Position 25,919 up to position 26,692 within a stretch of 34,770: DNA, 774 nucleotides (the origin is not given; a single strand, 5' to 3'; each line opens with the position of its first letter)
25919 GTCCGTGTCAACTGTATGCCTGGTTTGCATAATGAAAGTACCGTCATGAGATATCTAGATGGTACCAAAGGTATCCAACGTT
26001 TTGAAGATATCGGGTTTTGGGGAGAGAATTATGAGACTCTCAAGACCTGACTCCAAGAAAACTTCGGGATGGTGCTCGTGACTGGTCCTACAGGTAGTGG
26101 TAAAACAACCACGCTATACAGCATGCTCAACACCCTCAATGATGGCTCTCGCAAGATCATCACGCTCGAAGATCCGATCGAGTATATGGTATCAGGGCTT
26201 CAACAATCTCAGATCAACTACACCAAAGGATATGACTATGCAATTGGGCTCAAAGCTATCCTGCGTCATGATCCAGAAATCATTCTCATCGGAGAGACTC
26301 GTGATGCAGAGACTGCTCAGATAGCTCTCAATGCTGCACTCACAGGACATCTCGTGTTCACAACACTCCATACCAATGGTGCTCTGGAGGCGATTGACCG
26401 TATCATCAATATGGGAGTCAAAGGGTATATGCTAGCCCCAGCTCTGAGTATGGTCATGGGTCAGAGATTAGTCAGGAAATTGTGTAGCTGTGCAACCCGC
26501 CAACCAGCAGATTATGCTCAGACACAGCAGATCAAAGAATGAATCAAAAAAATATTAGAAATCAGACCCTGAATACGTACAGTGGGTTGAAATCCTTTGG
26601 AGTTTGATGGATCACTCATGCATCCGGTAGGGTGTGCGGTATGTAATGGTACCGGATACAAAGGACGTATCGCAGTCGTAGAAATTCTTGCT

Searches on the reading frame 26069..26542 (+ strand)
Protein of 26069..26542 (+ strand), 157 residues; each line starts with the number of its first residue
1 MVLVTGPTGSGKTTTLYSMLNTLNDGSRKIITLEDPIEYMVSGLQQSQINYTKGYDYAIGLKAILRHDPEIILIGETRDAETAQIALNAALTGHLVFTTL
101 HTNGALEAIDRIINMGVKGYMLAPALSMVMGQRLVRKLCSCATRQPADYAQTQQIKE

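Call 30: find_encoding_contigs(protein=window:26069-26542:+, flank=10000, max_places=6)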
Protein window:26069-26542:+ (157 aa): no gene with exactly this product is on record in the collection.
